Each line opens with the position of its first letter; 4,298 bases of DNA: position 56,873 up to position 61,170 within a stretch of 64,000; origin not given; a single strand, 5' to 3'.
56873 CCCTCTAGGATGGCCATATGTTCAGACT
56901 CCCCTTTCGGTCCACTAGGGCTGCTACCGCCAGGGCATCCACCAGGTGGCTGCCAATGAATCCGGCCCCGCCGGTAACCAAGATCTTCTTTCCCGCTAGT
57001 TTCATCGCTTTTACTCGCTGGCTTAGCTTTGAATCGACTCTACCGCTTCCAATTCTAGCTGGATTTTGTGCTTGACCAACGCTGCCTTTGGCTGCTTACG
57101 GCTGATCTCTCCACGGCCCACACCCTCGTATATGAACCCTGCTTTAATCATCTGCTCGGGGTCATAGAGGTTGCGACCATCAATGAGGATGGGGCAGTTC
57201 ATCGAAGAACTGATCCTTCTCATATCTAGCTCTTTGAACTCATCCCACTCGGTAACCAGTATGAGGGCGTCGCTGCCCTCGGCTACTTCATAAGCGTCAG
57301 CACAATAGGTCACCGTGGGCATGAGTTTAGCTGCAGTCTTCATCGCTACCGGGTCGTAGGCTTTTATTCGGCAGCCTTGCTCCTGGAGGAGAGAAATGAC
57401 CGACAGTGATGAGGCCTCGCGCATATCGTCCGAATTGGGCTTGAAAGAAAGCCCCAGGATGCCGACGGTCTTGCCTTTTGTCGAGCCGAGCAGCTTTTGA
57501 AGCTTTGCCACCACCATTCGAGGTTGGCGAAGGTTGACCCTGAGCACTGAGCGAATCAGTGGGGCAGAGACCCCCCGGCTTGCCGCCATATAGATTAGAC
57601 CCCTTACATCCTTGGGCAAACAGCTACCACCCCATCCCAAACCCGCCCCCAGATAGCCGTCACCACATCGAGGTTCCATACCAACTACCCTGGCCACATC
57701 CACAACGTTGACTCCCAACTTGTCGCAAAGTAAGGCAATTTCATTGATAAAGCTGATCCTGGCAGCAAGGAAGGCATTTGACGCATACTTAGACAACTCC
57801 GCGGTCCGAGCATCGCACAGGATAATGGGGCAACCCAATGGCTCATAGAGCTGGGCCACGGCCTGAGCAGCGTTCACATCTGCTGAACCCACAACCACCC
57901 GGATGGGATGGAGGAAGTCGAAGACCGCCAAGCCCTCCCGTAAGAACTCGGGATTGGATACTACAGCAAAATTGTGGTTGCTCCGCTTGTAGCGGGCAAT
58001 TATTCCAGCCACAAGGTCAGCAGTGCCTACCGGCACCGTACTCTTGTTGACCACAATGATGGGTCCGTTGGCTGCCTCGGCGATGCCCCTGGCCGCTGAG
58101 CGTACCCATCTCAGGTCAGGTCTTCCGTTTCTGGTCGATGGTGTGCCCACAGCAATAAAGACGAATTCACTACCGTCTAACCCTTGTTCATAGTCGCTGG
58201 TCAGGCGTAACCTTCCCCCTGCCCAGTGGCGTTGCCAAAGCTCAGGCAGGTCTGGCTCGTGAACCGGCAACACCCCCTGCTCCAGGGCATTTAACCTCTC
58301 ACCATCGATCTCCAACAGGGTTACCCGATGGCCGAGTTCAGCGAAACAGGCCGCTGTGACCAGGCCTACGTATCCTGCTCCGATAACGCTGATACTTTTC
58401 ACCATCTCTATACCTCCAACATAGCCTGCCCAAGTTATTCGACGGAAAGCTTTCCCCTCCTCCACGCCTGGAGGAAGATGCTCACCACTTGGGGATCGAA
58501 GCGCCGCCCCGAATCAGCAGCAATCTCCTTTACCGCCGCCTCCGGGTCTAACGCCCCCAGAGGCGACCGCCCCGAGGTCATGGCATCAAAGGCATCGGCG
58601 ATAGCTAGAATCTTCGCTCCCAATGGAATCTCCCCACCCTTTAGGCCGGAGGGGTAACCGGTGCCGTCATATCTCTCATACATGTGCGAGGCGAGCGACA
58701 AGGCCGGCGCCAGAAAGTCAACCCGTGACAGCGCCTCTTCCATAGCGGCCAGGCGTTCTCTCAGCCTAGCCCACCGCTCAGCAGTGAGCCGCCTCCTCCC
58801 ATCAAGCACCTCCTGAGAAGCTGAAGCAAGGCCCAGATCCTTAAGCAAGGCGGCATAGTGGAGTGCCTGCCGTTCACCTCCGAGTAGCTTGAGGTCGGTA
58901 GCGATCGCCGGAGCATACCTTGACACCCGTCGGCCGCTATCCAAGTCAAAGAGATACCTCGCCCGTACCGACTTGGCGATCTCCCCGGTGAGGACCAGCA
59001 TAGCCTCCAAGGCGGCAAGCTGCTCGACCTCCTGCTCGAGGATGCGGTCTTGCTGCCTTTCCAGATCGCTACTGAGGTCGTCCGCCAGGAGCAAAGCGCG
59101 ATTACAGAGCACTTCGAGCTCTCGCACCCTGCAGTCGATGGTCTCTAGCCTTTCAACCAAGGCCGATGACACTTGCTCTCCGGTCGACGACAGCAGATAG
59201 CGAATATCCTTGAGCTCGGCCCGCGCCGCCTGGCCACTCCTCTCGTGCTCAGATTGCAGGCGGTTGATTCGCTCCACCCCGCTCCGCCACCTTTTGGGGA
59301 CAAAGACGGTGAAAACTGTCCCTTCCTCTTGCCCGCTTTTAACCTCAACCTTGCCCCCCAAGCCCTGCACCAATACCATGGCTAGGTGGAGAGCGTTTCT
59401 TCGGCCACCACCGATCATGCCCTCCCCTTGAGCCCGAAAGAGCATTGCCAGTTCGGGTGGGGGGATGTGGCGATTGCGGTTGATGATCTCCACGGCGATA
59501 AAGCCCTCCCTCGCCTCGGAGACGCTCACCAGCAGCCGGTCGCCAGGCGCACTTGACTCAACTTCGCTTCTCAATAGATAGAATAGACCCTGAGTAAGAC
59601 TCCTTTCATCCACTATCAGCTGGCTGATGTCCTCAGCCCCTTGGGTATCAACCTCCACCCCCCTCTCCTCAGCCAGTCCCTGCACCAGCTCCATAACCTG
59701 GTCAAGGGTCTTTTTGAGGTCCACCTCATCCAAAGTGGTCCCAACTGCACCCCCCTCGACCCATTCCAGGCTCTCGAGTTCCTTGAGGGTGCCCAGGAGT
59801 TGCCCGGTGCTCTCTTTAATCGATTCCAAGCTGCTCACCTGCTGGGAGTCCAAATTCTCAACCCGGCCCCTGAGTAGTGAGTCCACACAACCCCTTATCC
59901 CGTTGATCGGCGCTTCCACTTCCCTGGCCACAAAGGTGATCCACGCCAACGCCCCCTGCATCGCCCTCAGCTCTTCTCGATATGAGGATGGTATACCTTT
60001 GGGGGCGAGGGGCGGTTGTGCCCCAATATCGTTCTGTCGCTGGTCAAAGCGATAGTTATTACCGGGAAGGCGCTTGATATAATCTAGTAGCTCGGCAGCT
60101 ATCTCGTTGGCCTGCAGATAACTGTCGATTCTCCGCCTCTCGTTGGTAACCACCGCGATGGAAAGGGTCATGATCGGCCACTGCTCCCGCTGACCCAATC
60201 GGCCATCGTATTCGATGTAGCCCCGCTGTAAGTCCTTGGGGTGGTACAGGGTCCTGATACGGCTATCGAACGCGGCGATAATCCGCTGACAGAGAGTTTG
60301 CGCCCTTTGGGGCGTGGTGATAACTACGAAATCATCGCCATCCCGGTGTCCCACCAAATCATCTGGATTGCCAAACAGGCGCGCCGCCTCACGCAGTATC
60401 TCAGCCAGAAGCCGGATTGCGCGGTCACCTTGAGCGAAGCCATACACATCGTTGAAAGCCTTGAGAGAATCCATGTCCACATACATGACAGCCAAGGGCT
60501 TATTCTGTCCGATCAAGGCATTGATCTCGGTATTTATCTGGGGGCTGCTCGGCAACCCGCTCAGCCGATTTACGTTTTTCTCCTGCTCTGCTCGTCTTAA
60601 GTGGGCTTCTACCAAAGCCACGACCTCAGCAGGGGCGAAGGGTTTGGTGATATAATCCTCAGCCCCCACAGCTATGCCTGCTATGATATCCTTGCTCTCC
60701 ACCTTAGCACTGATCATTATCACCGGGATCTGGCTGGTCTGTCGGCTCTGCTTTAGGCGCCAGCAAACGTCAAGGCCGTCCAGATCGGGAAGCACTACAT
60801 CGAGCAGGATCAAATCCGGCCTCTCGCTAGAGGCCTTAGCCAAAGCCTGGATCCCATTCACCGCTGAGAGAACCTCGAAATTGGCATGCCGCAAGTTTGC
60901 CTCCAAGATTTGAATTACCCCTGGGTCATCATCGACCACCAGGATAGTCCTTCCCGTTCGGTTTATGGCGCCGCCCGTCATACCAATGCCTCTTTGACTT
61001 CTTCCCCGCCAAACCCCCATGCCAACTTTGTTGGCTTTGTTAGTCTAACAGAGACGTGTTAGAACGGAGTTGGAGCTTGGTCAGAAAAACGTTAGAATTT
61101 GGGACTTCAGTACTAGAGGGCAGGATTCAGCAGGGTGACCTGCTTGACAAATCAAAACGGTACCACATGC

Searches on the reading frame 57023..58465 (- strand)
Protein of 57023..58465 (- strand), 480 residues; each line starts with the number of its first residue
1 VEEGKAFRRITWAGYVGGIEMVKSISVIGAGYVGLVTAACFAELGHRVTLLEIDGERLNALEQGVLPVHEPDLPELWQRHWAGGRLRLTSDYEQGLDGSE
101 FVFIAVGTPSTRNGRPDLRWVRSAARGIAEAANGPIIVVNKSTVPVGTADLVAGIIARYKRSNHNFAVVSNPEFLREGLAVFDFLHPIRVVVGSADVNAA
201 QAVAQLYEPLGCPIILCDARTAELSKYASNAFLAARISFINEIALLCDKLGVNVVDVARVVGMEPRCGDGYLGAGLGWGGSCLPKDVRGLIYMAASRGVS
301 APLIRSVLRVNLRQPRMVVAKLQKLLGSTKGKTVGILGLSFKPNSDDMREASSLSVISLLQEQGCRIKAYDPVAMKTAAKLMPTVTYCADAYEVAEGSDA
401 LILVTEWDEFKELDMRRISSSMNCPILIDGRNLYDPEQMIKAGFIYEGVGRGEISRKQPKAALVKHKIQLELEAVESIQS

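Call 9: search_protein_families(library=pfam, proteins=[window:57023-58465:-])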
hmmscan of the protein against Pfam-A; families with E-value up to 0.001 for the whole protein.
window:57023-58465:- (480 aa): 10 families
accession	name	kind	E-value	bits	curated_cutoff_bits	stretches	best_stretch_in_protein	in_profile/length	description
PF03721.20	UDPG_MGDP_dh_N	-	4.7e-55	186.5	27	1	24-205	2-186/187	UDP-glucose/GDP-mannose dehydrogenase family, NAD binding domain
PF03720.21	UDPG_MGDP_dh_C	-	3.2e-33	114.6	30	1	335-436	1-103/103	UDP-glucose/GDP-mannose dehydrogenase family, UDP binding domain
PF00984.24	UDPG_MGDP_dh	-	7.7e-33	112.9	25.4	1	220-311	1-92/94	UDP-glucose/GDP-mannose dehydrogenase family, central domain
PF07992.20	Pyr_redox_2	-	1.4e-05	25.2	26.1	1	23-60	143-180/291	Pyridine nucleotide-disulphide oxidoreductase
PF01262.27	AlaDh_PNT_C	-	4e-05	23.6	23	1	9-63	16-69/214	Alanine dehydrogenase/PNT, C-terminal domain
PF00070.33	Pyr_redox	-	4.2e-05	24.4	22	1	25-60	2-37/82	Pyridine nucleotide-disulphide oxidoreductase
PF01210.29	NAD_Gly3P_dh_N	-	7.5e-05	23.2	23.1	1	25-177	2-139/158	NAD-dependent glycerol-3-phosphate dehydrogenase N-terminus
PF02737.24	3HCDH_N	-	0.00038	20.8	22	1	25-64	2-41/180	3-hydroxyacyl-CoA dehydrogenase, NAD binding domain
PF01266.30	DAO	-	0.00043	20.4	27.9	1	26-52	3-29/353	FAD dependent oxidoreductase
PF13450.12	NAD_binding_8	-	0.00073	20.2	21.9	0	27-52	1-26/68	NAD(P)-binding Rossmann-like domain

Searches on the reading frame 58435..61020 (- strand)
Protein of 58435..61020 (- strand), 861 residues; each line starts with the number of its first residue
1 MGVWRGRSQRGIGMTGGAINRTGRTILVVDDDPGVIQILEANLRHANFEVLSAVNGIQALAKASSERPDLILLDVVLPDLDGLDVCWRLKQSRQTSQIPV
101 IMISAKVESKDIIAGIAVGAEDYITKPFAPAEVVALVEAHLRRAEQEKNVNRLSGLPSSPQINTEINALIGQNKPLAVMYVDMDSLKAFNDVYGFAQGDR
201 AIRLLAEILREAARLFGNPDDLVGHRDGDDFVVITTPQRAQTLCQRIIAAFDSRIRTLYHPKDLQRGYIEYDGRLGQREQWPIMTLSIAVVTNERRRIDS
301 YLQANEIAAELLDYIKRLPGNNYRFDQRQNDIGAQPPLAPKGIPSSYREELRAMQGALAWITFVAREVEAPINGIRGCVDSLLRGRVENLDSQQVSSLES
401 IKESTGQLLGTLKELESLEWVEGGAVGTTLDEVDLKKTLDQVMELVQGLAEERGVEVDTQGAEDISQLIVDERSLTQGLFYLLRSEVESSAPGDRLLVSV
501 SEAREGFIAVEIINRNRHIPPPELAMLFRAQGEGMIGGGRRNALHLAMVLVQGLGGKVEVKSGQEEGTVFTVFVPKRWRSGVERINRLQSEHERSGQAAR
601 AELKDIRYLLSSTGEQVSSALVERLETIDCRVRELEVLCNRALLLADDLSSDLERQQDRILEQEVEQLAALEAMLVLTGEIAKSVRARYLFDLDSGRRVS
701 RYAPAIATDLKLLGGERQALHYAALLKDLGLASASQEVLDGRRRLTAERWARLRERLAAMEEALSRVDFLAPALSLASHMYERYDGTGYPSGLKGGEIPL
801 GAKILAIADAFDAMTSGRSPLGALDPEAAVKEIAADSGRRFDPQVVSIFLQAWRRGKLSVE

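Call 9: search_protein_families(library=pfam, proteins=[window:58435-61020:-])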
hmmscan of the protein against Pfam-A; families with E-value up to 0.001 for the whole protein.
window:58435-61020:- (861 aa): 6 families
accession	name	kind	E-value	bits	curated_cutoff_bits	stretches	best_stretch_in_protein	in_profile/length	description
PF13487.12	HD_5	-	4.2e-30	105.2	27.2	1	696-845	18-170/170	HD domain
PF00072.30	Response_reg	-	3.3e-28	98.5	30.2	1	26-137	1-110/111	Response regulator receiver domain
PF00990.26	GGDEF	-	8.6e-14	52.1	23.8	1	161-251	18-110/161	Diguanylate cyclase, GGDEF domain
PF02518.31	HATPase_c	-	8.6e-08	33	26.4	1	471-576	2-109/111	Histidine kinase-, DNA gyrase B-, and HSP90-like ATPase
PF00512.31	HisKA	-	0.0001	22.7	26.9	0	364-424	9-66/66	His Kinase A (phospho-acceptor) domain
PF01966.28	HD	-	0.00017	22.3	22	0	698-814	7-116/116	HD domain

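Call 60: search_protein_families(library=ncbifam, proteins=[window:58435-61020:-], max_evalue=1e-10)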
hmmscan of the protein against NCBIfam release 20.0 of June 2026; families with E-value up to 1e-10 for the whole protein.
window:58435-61020:- (861 aa): 81 families (the best 25 are shown)
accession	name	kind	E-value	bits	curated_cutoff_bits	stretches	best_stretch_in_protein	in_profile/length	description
NF053512.1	nitric_RR_NosR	exception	8.7e-45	153.5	400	2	691-854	191-355/422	response regulator c-di-GMP phosphodiesterase, NosR family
NF007135.0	PRK09581.1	equivalog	1.1e-42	146.4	474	1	25-139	4-118/457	PleD family two-component system response regulator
TIGR02154.1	PhoB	equivalog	1.1e-36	126.2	296.2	1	24-151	3-130/226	phosphate regulon transcriptional regulator PhoB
NF040689.1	MtrAB_MtrA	equivalog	1.6e-35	122.4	300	1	26-149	1-121/219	MtrAB system response regulator MtrA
NF045944.1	ResRegRpaBCyano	equivalog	2.5e-33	115.4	330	1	27-150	1-121/229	response regulator transcription factor RpaB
NF040534.1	resp_reg_YycF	equivalog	4.5e-32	111.2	340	1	25-149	2-123/231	response regulator YycF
NF033117.2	vanR_ACDEGLN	exception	4.8e-31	108.1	350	1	26-151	1-123/226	VanR-ABDEGLN family response regulator transcription factor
NF012227.0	AdeR_RR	equivalog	2.6e-30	105.7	340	1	20-169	8-154/239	efflux system response regulator transcription factor AdeR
NF041733.1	resp_reg_CseB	equivalog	3.3e-30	105.2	350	1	25-152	2-126/228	two-component system response regulator CseB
NF008296.0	PRK11083.1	equivalog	4.7e-30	104.7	273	1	24-152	4-129/228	two-component system response regulator CreB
NF007005.1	PRK09468.1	equivalog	6.8e-30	104.2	331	1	24-148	4-126/237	osmolarity response regulator transcription factor OmpR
NF007982.1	PRK10710.1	equivalog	2.1e-29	102.7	380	1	23-151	7-132/235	envelope stress response regulator BaeR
NF053854.1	RespRegPhoBBctds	equivalog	5.8e-29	101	270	1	26-151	1-125/225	two-component system response regulator PhoB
TIGR02956.1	TMAO_torS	equivalog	4.7e-27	94.5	676.5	2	23-153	701-832/967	TMAO reductase system sensor histidine kinase/response regulator TorS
NF008302.0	PRK11091.1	equivalog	1.3e-25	89.8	838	2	25-151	527-653/779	aerobic respiration two-component sensor histidine kinase ArcB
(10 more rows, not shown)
